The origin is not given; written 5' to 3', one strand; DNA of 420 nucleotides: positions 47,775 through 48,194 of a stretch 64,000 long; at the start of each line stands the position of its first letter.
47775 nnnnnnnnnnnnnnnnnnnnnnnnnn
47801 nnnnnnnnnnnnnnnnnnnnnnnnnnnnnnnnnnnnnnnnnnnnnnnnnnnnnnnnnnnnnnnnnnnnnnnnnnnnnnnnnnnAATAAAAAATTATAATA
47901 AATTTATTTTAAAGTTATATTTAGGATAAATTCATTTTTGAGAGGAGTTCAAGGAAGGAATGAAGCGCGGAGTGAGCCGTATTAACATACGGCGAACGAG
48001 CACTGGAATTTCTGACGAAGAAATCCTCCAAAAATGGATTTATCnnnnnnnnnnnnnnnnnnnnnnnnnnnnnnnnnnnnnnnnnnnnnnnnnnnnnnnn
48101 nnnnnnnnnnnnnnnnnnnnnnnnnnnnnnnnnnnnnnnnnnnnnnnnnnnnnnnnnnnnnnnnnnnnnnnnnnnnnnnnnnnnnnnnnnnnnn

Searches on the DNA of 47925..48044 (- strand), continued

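Call 75: search_with_rna_model(model_id=R2, sources=[window, L001, L002, L003, L004, L005, L006, L007, L008, L009, L010, L011, L012, L013, L014, L015, L016, L017, L018, L019, L020, L021, L022, L023, L024, L025, L026, L027, L028, L029, L030, L031, L032, L033, L034, L035, L036, L037, L038, L039, L040, L041, L042, L043, L044, L045, L046, L047, L048, L049, L050, L051, L052, L053, L054, L055, L056, L057, L058, L059, L060, L061, L062, L063, L064, L065, L066, L067, L068, L069, L070, L071, L072, L073, L074, L075, L076, L077, L078, L079, L080, L089, L090, L091, L092, L093, L094, L095, L096, L097, L098, L099, L100, L101, L102, L103, L104, L105, L106, L107], max_evalue=1)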
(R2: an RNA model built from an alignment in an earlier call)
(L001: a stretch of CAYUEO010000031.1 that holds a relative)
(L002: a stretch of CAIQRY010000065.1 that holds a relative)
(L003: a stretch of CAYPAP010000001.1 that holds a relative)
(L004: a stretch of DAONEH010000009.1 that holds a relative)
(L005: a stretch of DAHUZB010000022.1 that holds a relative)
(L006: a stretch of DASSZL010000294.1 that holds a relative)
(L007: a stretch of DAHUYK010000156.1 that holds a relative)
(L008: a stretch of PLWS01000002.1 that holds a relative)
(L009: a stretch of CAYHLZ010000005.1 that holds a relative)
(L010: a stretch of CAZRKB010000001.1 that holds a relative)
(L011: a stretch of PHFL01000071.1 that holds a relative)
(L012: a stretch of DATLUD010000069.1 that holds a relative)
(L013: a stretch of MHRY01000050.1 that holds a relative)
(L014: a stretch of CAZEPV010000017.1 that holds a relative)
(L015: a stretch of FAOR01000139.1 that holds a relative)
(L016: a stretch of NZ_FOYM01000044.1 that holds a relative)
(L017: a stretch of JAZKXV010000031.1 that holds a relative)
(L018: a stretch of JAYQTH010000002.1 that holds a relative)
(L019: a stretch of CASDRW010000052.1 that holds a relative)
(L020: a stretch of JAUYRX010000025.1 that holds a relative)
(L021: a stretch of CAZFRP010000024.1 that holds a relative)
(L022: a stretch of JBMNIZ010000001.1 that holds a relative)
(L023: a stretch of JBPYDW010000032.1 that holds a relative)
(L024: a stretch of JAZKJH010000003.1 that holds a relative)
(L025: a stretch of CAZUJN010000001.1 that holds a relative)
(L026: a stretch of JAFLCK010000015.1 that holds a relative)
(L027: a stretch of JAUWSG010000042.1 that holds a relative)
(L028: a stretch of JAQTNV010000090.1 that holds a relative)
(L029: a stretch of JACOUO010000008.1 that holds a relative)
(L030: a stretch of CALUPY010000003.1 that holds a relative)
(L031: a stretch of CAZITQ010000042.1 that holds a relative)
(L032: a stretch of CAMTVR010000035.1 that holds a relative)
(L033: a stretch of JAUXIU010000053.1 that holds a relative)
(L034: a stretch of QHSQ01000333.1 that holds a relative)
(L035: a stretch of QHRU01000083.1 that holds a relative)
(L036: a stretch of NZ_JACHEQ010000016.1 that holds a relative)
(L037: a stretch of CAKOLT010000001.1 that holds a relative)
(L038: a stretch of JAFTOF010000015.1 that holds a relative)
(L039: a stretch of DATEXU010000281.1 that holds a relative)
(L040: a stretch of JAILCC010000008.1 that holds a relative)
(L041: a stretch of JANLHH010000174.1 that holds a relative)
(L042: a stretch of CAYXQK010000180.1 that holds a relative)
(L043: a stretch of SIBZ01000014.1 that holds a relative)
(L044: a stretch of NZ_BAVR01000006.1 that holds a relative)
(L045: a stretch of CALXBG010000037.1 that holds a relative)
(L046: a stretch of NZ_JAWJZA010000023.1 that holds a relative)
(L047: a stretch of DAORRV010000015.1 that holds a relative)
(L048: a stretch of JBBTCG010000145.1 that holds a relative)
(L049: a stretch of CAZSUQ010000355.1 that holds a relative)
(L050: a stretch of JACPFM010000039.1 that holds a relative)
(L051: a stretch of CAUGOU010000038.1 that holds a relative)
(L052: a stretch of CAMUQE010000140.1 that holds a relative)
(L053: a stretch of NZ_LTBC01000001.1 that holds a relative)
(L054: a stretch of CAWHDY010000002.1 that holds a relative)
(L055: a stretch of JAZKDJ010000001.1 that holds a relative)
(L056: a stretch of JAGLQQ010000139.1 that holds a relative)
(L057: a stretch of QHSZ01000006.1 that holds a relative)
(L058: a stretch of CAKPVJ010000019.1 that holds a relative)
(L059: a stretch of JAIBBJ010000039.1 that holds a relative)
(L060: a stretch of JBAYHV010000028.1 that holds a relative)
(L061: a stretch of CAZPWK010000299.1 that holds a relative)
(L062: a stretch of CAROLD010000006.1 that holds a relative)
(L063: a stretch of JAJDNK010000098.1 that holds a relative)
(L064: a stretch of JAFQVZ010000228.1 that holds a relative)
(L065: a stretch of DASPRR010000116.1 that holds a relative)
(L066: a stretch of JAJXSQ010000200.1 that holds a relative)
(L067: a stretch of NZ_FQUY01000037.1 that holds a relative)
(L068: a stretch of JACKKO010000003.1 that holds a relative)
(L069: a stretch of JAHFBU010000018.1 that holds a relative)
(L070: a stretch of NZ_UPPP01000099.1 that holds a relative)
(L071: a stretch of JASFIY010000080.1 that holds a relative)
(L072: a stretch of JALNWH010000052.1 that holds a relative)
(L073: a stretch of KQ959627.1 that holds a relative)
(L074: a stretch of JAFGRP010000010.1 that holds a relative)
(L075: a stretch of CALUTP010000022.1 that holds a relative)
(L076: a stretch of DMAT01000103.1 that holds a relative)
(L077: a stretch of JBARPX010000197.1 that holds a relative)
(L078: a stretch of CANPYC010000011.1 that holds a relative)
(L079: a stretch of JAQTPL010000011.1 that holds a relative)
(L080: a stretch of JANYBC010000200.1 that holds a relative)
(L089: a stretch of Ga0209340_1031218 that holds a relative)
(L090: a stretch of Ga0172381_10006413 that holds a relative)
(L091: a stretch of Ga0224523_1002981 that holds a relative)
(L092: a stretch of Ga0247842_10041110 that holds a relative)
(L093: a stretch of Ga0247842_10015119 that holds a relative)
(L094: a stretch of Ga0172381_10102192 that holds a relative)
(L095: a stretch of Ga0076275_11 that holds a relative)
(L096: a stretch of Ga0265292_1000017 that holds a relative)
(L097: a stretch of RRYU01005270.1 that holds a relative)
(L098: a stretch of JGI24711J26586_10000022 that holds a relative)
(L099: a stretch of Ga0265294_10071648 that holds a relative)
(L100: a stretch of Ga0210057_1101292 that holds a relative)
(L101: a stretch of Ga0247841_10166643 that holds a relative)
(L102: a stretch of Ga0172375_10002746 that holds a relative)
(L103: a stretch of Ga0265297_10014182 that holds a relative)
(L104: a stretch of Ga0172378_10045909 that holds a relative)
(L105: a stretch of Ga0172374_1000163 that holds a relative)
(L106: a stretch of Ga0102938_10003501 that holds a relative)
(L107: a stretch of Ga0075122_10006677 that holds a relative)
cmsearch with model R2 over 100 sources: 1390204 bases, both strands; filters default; matches with E-value up to 1: 8.
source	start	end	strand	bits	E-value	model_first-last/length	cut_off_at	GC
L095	17494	17613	+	112.7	3e-23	1-120/120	no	0.45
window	47925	48044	-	108.5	3.1e-22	1-120/120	no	0.42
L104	1094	1215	+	104.1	3.6e-21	1-120/120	no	0.43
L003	10471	10590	+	101.4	1.6e-20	1-120/120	no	0.36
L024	10510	10634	+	87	4.7e-17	1-120/120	no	0.37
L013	9795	9915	+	79.5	3.1e-15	1-120/120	no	0.5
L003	10471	10590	-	36.3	8.5e-05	1-120/120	no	0.36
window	47925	48044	+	32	0.00091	1-120/120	no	0.42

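Call 76: search_with_rna_model(model_id=R2, sources=[L108, L109, L110, L111, L112, L113, L114, L115, L116, L117, L118, L119, L120, L121, L122, L123, L124, L125, L126, L127, L128, L129, L130, L131, L132, L133, L134, L135, L136, L137, L138, L139, L140, L141, L142, L143, L144, L145, L146, L147, L148, L149, L150, L151, L152, L153, L154, L155, L156, L157, L158, L159, L160, L161, L162, L163, L164, L165, L166, L167, L168, L169, L170, L172, L175, L275, L283, L287, L288, L289, L290, L291, L292, L293, L294, L295, L296], max_evalue=1)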
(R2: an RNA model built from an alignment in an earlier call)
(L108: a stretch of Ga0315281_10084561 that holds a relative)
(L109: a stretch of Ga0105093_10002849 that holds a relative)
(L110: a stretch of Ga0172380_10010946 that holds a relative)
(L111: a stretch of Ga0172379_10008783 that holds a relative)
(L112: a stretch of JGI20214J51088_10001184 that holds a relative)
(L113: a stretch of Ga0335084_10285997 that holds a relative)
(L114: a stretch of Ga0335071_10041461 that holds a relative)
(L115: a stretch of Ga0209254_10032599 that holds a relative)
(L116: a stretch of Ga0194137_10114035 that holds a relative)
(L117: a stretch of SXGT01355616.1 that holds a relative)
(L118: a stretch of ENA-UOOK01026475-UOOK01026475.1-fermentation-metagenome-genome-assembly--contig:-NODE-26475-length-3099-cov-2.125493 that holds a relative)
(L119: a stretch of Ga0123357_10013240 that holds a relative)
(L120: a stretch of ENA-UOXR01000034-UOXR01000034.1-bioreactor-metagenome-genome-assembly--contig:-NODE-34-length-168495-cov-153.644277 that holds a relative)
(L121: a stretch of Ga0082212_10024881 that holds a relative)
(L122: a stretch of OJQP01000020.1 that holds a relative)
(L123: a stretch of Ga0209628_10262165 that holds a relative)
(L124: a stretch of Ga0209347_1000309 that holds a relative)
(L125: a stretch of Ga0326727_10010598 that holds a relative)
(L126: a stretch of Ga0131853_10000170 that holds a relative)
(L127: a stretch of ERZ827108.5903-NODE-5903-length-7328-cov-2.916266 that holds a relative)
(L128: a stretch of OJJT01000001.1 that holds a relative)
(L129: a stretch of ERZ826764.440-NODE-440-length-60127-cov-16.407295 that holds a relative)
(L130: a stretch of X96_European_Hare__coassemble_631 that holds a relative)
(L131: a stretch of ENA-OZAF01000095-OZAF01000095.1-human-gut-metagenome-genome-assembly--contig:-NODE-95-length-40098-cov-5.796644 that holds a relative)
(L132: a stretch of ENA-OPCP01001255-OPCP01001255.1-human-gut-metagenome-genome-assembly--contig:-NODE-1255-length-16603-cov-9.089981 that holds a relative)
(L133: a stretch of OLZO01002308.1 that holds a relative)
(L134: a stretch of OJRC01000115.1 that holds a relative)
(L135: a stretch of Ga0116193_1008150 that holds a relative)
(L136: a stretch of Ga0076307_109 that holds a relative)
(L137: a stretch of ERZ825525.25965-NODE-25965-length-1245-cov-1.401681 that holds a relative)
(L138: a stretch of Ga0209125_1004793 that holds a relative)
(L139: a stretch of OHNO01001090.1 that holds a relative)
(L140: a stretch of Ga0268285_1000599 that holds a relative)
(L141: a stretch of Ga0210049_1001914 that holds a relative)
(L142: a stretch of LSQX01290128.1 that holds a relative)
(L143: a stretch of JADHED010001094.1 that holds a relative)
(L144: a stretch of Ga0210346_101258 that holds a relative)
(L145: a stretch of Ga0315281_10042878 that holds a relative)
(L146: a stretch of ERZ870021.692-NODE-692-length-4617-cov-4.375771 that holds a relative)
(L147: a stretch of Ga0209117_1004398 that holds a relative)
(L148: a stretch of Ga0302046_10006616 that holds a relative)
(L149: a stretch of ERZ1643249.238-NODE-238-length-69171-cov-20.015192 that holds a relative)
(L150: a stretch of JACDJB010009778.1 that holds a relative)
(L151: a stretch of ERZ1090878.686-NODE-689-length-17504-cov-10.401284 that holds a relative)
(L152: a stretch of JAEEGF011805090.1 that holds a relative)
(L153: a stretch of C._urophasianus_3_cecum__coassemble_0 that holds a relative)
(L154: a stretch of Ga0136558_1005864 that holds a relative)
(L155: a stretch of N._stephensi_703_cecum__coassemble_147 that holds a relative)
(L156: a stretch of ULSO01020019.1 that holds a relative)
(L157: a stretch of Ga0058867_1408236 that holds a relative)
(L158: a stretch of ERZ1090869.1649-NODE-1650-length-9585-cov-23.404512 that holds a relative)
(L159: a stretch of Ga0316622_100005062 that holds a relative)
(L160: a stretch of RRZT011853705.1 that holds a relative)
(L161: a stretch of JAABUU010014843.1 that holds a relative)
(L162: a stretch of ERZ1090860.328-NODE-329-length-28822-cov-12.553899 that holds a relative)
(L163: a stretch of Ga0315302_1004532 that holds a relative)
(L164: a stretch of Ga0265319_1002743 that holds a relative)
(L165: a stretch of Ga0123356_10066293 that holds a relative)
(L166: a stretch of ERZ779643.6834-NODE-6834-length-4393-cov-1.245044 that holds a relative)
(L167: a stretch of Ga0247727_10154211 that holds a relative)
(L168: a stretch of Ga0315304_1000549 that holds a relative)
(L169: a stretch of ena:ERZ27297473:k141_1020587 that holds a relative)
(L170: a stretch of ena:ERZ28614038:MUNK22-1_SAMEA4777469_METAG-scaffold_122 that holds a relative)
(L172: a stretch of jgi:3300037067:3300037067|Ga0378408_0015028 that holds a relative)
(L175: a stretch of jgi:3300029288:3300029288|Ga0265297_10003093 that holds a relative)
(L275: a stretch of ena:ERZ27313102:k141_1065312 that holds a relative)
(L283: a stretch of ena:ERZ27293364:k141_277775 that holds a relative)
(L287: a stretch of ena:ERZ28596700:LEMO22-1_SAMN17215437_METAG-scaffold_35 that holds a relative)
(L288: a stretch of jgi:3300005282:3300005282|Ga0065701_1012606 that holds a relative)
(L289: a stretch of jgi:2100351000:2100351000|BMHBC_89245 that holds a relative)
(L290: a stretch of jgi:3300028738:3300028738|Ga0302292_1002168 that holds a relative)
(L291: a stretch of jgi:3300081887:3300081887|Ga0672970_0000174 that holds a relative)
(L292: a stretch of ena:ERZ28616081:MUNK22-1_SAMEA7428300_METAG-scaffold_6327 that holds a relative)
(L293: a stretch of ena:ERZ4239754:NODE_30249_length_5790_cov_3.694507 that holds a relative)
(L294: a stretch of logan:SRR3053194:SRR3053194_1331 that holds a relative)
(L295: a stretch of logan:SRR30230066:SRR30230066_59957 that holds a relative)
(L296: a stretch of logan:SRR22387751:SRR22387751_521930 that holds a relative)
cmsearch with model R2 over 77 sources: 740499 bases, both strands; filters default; matches with E-value up to 1: 8.
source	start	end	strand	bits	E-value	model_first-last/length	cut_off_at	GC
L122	2952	3066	+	90.8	3.1e-18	1-120/120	no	0.5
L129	3166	3268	+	82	4.2e-16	10-111/120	no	0.54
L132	2566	2667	+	78.6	2.8e-15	11-110/120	no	0.56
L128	3162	3267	+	75.8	1.3e-14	1-120/120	no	0.54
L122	2949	3066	-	28.2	0.004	1-120/120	no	0.49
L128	3058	3163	-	20.5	0.29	1-120/120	no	0.54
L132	2557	2676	-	19.6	0.48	1-120/120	no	0.54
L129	3166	3268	-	19.4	0.53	1-120/120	no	0.54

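Call 95: search_with_rna_model(model_id=R2, sources=[L297, L298, L299, L300, L301, L302, L303, L304, L305, L306, L307, L308, L309, L310, L311, L312, L313, L314, L315, L316, L317], max_evalue=1, show_alignments=3)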
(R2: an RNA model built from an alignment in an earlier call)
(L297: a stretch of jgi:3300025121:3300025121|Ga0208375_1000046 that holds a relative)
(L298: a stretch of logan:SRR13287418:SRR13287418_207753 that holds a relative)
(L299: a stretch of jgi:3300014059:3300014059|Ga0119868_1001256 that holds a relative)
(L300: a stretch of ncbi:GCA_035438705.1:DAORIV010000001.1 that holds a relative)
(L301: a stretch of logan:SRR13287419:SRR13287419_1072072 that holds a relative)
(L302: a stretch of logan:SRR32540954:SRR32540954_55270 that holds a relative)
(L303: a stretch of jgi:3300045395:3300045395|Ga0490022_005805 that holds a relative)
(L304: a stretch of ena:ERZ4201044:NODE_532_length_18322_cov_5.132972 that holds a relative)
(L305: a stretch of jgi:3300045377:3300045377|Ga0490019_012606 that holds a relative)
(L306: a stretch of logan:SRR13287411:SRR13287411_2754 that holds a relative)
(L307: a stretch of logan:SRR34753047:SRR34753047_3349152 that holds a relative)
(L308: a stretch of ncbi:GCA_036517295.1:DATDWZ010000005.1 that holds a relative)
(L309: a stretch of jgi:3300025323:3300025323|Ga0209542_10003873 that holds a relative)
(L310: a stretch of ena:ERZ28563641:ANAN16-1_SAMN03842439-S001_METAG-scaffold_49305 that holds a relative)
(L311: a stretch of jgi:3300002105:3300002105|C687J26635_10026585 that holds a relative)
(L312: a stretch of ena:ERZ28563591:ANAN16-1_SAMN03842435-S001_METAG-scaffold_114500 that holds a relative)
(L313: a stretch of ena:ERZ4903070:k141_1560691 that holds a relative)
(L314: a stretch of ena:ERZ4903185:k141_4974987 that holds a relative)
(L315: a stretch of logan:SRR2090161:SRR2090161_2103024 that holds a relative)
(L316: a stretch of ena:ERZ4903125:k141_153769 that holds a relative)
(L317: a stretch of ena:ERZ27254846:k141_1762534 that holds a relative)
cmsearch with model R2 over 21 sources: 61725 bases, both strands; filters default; matches with E-value up to 1: 10.
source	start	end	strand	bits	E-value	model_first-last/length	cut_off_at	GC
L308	1972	2094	+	63.2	1.2e-12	1-120/120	no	0.39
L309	1972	2094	+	63.2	1.2e-12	1-120/120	no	0.39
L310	1972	2094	+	63.2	1.2e-12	1-120/120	no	0.39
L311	1478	1600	+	63.2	1.2e-12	1-120/120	no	0.39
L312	1149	1271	+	63.2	1.2e-12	1-120/120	no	0.39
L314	1972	2094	+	63.2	1.2e-12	1-120/120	no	0.39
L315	513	635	+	63.2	1.2e-12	1-120/120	no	0.39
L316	502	624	+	63.2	1.2e-12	1-120/120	no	0.39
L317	604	726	+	63.2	1.2e-12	1-120/120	no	0.39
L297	1973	2093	+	55.8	7.5e-11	1-120/120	no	0.48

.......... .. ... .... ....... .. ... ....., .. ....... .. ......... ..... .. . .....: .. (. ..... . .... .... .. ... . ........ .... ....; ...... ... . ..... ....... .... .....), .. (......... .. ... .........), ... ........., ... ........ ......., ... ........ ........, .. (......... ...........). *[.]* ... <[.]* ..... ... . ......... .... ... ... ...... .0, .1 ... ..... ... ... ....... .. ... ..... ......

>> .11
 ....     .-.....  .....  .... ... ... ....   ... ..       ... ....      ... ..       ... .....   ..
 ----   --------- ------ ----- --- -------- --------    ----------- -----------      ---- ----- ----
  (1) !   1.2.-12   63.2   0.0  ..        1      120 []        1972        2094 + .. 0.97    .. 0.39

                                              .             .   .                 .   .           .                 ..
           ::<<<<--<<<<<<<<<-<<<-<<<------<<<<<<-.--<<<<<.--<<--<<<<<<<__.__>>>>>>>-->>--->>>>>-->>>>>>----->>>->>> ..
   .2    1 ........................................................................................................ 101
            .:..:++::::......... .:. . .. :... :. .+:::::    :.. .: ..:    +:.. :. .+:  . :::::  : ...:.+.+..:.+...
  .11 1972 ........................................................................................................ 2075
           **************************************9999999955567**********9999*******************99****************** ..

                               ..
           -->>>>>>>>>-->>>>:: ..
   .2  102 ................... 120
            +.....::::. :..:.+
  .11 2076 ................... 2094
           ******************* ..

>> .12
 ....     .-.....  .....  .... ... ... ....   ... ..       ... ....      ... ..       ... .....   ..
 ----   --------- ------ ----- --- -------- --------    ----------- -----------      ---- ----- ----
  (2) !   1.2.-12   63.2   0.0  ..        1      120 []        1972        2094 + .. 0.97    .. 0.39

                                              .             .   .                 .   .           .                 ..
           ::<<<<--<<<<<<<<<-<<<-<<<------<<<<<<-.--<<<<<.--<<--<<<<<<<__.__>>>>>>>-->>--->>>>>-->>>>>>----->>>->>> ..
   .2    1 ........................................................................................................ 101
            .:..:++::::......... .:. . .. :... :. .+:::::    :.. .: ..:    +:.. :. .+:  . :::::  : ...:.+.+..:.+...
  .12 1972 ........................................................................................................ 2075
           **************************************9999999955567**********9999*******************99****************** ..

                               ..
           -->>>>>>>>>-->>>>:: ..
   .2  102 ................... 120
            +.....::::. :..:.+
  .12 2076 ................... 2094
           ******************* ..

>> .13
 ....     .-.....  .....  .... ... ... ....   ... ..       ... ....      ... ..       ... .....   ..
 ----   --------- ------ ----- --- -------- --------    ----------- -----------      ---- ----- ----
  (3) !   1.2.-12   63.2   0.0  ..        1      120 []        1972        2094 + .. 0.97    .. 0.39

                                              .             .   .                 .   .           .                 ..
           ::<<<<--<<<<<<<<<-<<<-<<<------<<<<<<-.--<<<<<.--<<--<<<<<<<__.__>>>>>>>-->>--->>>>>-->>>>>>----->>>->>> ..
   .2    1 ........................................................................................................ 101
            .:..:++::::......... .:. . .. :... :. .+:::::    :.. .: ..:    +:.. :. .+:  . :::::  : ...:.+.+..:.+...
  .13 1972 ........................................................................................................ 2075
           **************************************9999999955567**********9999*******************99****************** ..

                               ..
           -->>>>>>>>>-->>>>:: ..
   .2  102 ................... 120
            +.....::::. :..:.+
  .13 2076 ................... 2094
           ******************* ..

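Call 96: search_with_rna_model(model_id=R2, sources=[window, L095, L104, L003, L024, L013, L122, L129, L132, L128, L308, L297], max_evalue=1e-7, make_alignment=true)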
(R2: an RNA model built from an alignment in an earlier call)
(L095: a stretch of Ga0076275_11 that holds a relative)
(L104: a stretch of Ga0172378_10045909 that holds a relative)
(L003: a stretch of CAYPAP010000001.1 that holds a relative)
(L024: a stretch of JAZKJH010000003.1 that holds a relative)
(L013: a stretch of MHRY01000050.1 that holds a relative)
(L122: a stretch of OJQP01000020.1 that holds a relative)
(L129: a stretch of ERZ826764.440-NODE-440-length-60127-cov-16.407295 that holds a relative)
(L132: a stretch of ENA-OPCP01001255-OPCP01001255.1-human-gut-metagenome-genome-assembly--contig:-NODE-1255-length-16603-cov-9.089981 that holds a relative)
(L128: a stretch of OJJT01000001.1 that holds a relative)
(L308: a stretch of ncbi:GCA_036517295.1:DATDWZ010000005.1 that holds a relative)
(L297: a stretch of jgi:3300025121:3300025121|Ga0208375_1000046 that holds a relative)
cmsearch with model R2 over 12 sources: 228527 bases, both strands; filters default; matches with E-value up to 1e-7: 13.
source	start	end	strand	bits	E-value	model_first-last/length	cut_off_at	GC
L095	17494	17613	+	112.7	4.9e-24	1-120/120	no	0.45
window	47925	48044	-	108.5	5.1e-23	1-120/120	no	0.42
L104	1094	1215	+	104.1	5.9e-22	1-120/120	no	0.43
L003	10471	10590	+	101.4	2.7e-21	1-120/120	no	0.36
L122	2952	3066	+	90.8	9.7e-19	1-120/120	no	0.5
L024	10510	10634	+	87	7.8e-18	1-120/120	no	0.37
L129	3166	3268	+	82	1.3e-16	10-111/120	no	0.54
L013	9795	9915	+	79.5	5e-16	1-120/120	no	0.5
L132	2566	2667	+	78.6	8.5e-16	11-110/120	no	0.56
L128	3162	3267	+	75.8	4.1e-15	1-120/120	no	0.54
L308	1972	2094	+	63.2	4.4e-12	1-120/120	no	0.39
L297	1973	2093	+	55.8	2.8e-10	1-120/120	no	0.48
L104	1094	1215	-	46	6.2e-08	1-120/120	no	0.43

Alignment A6: 13 matches aligned to the model, 134 columns, each read 5' to 3' on its own strand. Consensus structure (alignment columns), stored with it:
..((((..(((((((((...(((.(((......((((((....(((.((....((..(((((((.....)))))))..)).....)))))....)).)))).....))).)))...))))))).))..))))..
